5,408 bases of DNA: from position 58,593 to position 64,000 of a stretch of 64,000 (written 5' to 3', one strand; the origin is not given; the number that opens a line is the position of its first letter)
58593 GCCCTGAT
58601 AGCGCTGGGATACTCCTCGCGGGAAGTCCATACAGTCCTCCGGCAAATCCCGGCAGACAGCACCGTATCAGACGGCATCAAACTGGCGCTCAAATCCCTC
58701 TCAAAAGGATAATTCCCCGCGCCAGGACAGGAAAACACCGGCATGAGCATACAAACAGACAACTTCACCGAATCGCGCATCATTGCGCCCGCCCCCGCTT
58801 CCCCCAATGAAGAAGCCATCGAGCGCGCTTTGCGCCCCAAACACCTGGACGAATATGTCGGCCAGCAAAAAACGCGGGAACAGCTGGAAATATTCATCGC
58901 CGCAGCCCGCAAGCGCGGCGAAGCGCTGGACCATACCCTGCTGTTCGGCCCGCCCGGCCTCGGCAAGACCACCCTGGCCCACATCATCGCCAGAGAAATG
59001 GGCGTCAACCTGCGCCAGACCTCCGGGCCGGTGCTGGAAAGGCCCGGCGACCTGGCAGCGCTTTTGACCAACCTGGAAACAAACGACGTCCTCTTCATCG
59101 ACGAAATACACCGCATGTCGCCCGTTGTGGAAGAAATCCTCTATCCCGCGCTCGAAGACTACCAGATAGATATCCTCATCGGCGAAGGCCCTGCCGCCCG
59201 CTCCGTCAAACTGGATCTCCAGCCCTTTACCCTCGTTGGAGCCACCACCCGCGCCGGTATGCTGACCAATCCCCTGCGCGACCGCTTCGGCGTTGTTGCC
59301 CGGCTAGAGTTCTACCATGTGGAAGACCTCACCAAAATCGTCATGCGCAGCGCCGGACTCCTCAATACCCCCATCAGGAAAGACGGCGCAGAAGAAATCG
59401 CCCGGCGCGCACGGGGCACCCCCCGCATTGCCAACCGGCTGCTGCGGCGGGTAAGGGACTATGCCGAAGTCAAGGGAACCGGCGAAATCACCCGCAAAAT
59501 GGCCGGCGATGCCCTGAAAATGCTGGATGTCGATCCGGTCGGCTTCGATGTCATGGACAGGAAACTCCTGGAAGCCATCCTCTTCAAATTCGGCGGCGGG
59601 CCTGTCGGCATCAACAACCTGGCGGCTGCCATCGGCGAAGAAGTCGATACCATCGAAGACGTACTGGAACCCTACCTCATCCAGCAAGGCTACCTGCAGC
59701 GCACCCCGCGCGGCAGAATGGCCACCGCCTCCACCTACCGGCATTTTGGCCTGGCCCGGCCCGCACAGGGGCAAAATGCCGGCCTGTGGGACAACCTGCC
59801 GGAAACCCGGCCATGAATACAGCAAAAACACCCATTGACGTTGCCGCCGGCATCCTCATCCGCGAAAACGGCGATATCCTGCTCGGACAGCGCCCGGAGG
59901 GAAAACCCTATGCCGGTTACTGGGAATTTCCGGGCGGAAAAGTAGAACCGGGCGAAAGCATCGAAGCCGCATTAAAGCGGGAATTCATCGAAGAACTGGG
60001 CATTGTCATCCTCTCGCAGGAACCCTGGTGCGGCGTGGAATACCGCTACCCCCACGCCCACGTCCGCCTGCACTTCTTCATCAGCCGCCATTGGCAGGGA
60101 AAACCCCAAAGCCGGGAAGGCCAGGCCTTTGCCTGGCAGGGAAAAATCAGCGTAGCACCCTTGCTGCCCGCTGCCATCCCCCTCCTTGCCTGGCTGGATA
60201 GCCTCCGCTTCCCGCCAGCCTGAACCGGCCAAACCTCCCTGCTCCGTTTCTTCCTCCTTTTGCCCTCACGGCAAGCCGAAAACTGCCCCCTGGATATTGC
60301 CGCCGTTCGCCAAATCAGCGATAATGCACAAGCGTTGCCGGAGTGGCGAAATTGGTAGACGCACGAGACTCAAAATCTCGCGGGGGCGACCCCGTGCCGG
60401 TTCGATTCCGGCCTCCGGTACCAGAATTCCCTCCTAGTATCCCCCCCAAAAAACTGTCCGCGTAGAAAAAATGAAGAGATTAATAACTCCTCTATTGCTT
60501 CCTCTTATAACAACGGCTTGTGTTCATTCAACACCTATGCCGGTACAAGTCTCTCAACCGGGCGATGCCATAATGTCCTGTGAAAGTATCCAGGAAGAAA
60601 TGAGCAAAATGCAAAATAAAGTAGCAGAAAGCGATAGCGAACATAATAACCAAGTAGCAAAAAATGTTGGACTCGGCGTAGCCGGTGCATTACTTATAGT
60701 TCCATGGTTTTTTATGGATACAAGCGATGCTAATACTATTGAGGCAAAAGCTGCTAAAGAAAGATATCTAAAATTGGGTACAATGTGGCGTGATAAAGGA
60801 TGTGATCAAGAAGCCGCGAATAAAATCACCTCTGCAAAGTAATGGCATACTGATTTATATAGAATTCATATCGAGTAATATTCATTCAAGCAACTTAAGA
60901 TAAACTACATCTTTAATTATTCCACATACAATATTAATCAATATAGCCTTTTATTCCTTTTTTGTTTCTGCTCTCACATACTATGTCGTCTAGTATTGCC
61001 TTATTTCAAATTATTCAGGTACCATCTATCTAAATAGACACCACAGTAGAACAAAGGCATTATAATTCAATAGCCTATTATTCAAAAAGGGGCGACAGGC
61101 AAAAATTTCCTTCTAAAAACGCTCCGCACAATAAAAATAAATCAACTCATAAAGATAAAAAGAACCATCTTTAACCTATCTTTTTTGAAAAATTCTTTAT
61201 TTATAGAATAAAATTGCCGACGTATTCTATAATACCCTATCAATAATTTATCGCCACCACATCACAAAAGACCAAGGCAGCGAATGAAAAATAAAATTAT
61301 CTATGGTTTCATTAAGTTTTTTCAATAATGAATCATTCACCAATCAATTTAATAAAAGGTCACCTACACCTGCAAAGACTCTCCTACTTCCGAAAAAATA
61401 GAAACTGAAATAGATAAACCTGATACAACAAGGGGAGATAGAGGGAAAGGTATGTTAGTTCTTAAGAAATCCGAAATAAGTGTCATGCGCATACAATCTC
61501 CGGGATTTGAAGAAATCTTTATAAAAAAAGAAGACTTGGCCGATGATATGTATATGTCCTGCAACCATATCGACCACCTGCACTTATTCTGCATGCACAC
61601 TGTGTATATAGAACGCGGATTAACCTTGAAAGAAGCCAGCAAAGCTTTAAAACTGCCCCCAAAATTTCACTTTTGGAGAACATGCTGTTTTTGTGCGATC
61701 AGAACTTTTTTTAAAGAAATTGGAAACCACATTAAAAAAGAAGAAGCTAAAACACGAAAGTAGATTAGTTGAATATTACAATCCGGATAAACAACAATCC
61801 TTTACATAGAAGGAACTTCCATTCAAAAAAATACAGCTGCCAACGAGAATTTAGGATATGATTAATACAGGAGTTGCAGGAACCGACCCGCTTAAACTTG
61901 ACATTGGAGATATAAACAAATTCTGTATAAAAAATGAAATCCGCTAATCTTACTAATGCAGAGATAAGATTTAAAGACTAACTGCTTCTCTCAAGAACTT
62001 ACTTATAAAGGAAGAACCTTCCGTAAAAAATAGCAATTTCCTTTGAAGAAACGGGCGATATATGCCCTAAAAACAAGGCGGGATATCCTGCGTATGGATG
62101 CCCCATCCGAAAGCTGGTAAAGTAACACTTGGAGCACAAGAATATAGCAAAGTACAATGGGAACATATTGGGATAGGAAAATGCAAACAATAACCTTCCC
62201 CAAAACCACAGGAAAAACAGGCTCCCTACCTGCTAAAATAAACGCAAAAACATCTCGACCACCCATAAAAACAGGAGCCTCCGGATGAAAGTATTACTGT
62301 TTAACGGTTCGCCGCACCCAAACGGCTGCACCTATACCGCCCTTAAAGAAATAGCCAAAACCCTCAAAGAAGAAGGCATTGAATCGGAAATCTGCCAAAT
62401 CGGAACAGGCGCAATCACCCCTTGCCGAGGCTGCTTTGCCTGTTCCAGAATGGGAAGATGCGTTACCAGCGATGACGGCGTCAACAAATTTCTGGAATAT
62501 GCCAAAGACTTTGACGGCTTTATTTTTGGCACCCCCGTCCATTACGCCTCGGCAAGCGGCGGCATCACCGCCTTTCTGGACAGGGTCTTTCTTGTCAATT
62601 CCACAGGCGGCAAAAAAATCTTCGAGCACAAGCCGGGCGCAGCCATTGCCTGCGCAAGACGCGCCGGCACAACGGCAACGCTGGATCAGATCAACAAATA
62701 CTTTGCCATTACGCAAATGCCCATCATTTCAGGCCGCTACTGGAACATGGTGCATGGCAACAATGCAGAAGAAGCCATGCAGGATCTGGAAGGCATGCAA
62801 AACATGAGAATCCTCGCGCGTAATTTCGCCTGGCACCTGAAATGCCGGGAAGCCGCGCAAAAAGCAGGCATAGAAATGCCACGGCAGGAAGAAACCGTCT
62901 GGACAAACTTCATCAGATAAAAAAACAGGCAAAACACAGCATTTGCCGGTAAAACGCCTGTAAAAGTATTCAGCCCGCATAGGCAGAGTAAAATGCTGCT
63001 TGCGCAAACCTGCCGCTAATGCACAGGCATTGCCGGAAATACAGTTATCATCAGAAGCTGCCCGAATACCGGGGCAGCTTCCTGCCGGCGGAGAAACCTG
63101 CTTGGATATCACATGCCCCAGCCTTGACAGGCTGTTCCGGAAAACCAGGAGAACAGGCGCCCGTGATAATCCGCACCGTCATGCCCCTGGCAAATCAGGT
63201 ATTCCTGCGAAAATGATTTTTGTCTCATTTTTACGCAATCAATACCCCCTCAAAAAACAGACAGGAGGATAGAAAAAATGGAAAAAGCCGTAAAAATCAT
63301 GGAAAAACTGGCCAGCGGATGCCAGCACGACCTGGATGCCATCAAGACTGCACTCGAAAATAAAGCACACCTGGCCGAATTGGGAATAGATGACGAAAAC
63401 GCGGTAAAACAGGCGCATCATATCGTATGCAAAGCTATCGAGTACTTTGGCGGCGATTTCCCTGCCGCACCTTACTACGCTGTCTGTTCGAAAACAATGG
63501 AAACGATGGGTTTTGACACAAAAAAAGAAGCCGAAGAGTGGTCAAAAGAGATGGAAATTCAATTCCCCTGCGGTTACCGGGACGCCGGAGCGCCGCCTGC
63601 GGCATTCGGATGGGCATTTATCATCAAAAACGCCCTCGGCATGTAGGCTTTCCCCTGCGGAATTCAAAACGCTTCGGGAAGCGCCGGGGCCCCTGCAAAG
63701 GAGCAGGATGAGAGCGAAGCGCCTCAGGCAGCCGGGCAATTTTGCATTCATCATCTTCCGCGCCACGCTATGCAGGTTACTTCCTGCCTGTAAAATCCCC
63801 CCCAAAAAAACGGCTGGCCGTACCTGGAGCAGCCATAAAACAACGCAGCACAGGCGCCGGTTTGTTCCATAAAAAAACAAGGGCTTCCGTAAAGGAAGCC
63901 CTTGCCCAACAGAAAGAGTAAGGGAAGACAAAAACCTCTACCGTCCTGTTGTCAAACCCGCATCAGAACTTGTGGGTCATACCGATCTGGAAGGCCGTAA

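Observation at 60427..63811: tRNA-Leu(CAA)-adjacent 3.4-kb AT-rich islet flanked by an imperfect 30-bp direct repeat, with no integrase in view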

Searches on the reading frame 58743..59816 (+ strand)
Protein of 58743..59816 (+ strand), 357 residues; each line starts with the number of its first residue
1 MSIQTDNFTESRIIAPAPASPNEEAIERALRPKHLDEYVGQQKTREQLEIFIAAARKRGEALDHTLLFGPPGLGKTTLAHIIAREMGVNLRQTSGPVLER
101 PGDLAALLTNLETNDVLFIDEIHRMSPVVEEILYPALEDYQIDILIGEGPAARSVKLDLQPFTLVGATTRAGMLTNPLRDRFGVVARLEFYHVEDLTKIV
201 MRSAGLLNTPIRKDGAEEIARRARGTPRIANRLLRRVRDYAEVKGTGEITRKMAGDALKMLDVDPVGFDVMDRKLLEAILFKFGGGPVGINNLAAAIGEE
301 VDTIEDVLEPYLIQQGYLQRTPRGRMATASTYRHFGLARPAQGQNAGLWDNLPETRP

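Call 10: find_encoding_contigs(protein=window:58743-59816:+, flank=10000, max_places=10)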
Protein window:58743-59816:+ (357 aa): no gene with exactly this product is on record in the collection.

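Call 12: find_related_loci(query=window:58743-59816:+, collection=genome_contigs, flank=10000)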
Query window:58743-59816:+ (357 aa) in genome_contigs; peptide patterns used: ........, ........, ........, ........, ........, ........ (x = any residue, [..] = any of these).
600 stretches matched a pattern (row limit reached: there are more); 592 encode a relative of the query (tblastn E <= 1e-3); the best 80 are kept; 80 distinct loci.
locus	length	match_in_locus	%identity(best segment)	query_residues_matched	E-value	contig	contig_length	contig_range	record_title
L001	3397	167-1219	87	1-351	0e+0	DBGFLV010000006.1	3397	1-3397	MAG TPA_asm: Oxalobacter sp. isolate MAG13081 contig6, whole genome shotgun sequence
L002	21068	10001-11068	85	1-356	0e+0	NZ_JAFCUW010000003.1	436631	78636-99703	Massilia sp. PWRC2 NODE_3_length_436631_cov_72.000229, whole genome shotgun sequence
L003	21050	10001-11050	86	1-350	0e+0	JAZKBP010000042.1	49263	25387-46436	MAG: Pseudomonadota bacterium isolate ADI_H3L2_1_122_18_3-bin085_1 ADIH3L21_B085_1_000000000042, whole genome shotgun se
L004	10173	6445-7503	85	1-353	0e+0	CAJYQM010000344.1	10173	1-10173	MAG: uncultured Massilia sp. isolate SP415_1_metabat2_genome_mining.22 genome assembly, contig: k127_390537, whole genom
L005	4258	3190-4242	85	1-351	0e+0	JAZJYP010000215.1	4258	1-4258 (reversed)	MAG: Pseudomonadota bacterium isolate ADI_H1L3_4_122_18_3-bin007 ADIH1L34_B007_0_000000000215, whole genome shotgun sequ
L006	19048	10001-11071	85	1-357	0e+0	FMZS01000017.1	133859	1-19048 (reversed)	Massilia sp. PDC64 genome assembly, contig: Ga0115468_117, whole genome shotgun sequence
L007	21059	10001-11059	85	1-353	0e+0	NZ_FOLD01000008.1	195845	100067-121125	Massilia yuzhufengensis strain CGMCC 1.12041, whole genome shotgun sequence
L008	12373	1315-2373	84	1-353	0e+0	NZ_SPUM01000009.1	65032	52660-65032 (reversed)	Massilia horti strain ONC3 EFN1C9VNHJ, whole genome shotgun sequence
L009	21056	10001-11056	85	1-352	0e+0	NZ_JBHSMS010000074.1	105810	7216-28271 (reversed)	Massilia jejuensis strain KACC 12634 platanus_K_17_124_74, whole genome shotgun sequence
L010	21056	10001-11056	85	1-352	0e+0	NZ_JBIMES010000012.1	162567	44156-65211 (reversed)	Massilia sp. CMS3.1 12, whole genome shotgun sequence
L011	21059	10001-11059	84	1-353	0e+0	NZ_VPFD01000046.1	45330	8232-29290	Massilia arenae strain GEM5 GEM5_46_size45330, whole genome shotgun sequence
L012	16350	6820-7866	85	1-349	0e+0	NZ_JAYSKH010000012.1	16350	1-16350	MAG: Undibacterium sp. isolate GFS_10091 GFS_10091_11, whole genome shotgun sequence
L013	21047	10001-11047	84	1-349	0e+0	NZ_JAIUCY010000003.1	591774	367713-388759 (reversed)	Herbaspirillum sp. alder98 NODE_3_length_591774_cov_75.239296, whole genome shotgun sequence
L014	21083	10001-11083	83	1-357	0e+0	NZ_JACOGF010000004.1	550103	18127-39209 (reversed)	Undibacterium hunanense strain CY18W NODE_4_length_550103_cov_26.565334_4, whole genome shotgun sequence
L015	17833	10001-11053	84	1-351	0e+0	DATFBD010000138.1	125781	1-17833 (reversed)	MAG TPA_asm: Burkholderiaceae bacterium isolate SMAG_U8519 k141_361419, whole genome shotgun sequence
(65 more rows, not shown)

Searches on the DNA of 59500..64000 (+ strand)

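Call 9: search_rna_families(source=window, start=59500, end=64000, threshold=evalue, max_evalue=1)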
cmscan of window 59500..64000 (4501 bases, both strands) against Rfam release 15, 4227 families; matches with E-value up to 1: 1.
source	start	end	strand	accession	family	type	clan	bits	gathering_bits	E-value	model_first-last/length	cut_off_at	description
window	60337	60420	+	RF00005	tRNA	Gene; tRNA;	CL00001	57.4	29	6.5e-11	1-71/71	no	tRNA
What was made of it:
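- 60843..62195 (.): 1.35 kb of non-coding or decayed DNA (GC 0.336). Its only sizeable ORF is 61452-61763 (+, 103 aa), an orphan. Rfam finds nothing (call 9).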

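Call 16: search_dna_similar(query=window:60424-63880:+, collection=plasmids, mode=distant)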
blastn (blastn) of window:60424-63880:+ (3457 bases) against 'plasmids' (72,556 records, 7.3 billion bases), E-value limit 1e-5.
Records with a match: 1; places in all: 1; records where one place covers at least 80% of the query: 0.
Best place of each record, by identity: 60-80% 1.
By first word of the organism name: Subdoligranulum 1.
By predicted mobility (MOB-suite, as given by PLSDB): non-mobilizable 1.
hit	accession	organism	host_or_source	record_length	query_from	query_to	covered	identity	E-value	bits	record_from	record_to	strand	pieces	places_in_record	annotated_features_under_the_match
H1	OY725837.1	Subdoligranulum variabile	-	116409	2205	2422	6%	68.3%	4e-12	83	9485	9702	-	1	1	record has no annotation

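Call 17: search_dna_similar(query=window:60424-63880:+, collection=phages, mode=distant)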
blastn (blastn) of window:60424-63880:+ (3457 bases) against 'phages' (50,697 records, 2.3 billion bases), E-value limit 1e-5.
Records with a match: 1; places in all: 1; records where one place covers at least 80% of the query: 0.
Best place of each record, by identity: 60-80% 1.
By first word of the organism name: Bacteriophage 1.
By host as written in the record: - 1.
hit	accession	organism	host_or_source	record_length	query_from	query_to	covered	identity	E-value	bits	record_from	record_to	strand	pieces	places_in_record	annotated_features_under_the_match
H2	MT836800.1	Bacteriophage sp.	human fecal samples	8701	1862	2401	8%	70.6%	9e-8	128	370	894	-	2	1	record has no annotation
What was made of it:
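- Tried and rejected: blastn of the islet against plasmid and phage collections hit only the FMN_red gene, weakly (calls 16, 17).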

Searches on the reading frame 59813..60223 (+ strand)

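Call 7: search_protein_families(library=pfam, proteins=[window:59813-60223:+], max_evalue=0.1)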
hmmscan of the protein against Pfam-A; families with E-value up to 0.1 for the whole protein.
window:59813-60223:+ (136 aa): 3 families
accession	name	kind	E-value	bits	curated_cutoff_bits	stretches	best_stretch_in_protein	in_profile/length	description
PF00293.34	NUDIX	-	6.3e-21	75.2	21.1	1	10-108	4-110/134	NUDIX domain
PF14815.12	NUDIX_4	-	6.4e-18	65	35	1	12-108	2-92/113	NUDIX domain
PF22327.2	Nudt16-like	-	9.5e-05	22.8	27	1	35-92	33-94/161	U8 snoRNA-decapping enzyme-like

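Call 8: search_protein_families(library=ncbifam, proteins=[window:59813-60223:+], max_evalue=0.1)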
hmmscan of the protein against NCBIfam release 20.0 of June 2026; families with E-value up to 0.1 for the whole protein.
window:59813-60223:+ (136 aa): 25 families
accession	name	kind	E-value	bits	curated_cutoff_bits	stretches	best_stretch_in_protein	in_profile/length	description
NF006530.0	PRK08999.1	equivalog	2e-44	151.9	245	1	6-128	4-128/315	Nudix family hydrolase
TIGR00586.1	mutt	equivalog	9.5e-29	100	97.9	1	8-109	5-106/129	8-oxo-dGTP diphosphatase MutT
NF008044.0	PRK10776.1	equivalog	2.1e-27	95.6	148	1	8-125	4-123/130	8-oxo-dGTP diphosphatase MutT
NF007834.0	PRK10546.1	equivalog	1.9e-24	86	156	1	8-126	4-123/135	pyrimidine (deoxy)nucleoside triphosphate diphosphatase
NF011963.0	PRK15434.1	subfamily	1.3e-08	34.7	146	1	13-66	22-74/159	GDP-mannose mannosyl hydrolase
NF012016.0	PRK15472.1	equivalog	2e-08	34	95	1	15-73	10-71/141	nucleoside triphosphatase NudI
NF001938.0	PRK00714.1-5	equivalog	7.5e-08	31.9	116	1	13-99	17-109/172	RNA pyrophosphohydrolase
TIGR02705.1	nudix_YtkD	equivalog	1.1e-06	28.2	154.4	1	37-65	47-75/156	RNA deprotection pyrophosphohydrolase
NF001936.0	PRK00714.1-3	equivalog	1.6e-06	28.1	118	1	18-82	21-84/155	RNA pyrophosphohydrolase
NF001299.0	PRK00241.1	equivalog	1.9e-06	27.5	158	1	14-66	140-190/263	NAD(+) diphosphatase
NF001937.0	PRK00714.1-4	equivalog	3.4e-06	26.8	139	1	14-85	14-85/161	RNA pyrophosphohydrolase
NF041652.1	Nud_hyd_Dein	equivalog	5.3e-06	26.7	200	1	10-66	14-74/152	Nudix hydrolase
NF001934.0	PRK00714.1-1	equivalog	4.1e-05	23.1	241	1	14-65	13-61/176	RNA pyrophosphohydrolase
NF003787.0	PRK05379.1-4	equivalog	0.00016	20.8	449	1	13-65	212-263/346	bifunctional nicotinamide-nucleotide adenylyltransferase/Nudix hydroxylase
NF001935.0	PRK00714.1-2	equivalog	0.00026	20.6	259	1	14-65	14-61/183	RNA pyrophosphohydrolase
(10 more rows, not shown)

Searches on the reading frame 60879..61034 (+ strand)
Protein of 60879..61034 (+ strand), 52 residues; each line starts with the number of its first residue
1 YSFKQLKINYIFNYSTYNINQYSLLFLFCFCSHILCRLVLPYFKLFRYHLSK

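Call 90: search_protein_families(library=pfam, proteins=[window:60879-61034:+], max_evalue=0.1)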
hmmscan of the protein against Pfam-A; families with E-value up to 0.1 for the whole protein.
seq(52 aa): 0 families

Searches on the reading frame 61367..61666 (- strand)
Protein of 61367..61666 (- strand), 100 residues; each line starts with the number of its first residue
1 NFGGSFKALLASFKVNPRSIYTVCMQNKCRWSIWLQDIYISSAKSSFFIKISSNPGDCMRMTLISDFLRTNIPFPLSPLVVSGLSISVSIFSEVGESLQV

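Call 90: search_protein_families(library=pfam, proteins=[window:61367-61666:-], max_evalue=0.1)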
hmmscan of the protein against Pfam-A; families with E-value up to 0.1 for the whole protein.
seq(100 aa): 1 family
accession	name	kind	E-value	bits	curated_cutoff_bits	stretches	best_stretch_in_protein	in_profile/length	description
PF21797.2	CycT2-like_C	-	0.024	14.8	27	1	12-67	37-90/93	Cyclin-T2-like, C-terminal domain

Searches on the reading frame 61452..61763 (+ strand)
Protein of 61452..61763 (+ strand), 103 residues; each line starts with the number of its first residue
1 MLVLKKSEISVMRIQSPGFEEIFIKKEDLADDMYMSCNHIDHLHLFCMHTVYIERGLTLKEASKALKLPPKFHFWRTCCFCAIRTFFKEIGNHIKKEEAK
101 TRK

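Call 7: search_protein_families(library=pfam, proteins=[window:61452-61763:+], max_evalue=0.1)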
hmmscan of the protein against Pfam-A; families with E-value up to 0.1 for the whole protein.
window:61452-61763:+ (103 aa): 0 families

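Call 8: search_protein_families(library=ncbifam, proteins=[window:61452-61763:+], max_evalue=0.1)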
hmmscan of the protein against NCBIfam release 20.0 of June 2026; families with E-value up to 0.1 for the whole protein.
window:61452-61763:+ (103 aa): 0 families

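Call 59: search_protein_families(library=padloc, proteins=[window:61452-61763:+], max_evalue=0.01)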
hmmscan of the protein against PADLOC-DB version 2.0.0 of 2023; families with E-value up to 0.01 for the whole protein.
window:61452-61763:+ (103 aa): 0 families

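Call 60: search_protein_families(library=phrogs, proteins=[window:61452-61763:+], max_evalue=0.01)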
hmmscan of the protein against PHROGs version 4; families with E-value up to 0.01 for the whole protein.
window:61452-61763:+ (103 aa): 0 families

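Call 64: find_related_loci(query=window:61452-61763:+, collection=viral_contigs, flank=6000)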
Query window:61452-61763:+ (103 aa) in viral_contigs; peptide patterns used: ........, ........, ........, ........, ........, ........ (x = any residue, [..] = any of these).
28 stretches matched a pattern, but none encodes a relative of the query by tblastn (E <= 1e-3).

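Call 73: search_protein_representatives(protein=window:61452-61763:+)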
Query: 103 residues. Proteins with E-value up to 0.001 (for the whole library): 1; up to 1e-10: 1; up to 1e-30: 1. The best 1 are listed.
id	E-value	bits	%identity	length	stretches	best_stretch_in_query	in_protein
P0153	3.7e-65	232.8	100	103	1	1-103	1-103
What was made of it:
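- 60843..62195 (.): The 103-aa ORF matches only itself among 1.84 billion representatives (call 73) and has no Pfam, PADLOC or PHROG hit (calls 7, 59, 60).
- The 103-aa ORF is an orphan (call 73).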

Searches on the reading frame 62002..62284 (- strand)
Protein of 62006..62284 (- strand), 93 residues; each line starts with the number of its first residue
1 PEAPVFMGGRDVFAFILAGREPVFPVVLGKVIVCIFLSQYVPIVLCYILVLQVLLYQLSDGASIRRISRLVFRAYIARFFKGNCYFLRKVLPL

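Call 90: search_protein_families(library=pfam, proteins=[window:62006-62284:-, window:62002-62232:-], max_evalue=0.1)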
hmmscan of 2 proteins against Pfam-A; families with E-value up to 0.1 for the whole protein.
seq(93 aa): 0 families

seq(77 aa): 1 family
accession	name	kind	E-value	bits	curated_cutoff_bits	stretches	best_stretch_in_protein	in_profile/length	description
PF09986.15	DUF2225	-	0.038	14.2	21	1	18-42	36-60/214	Uncharacterized protein conserved in bacteria (DUF2225)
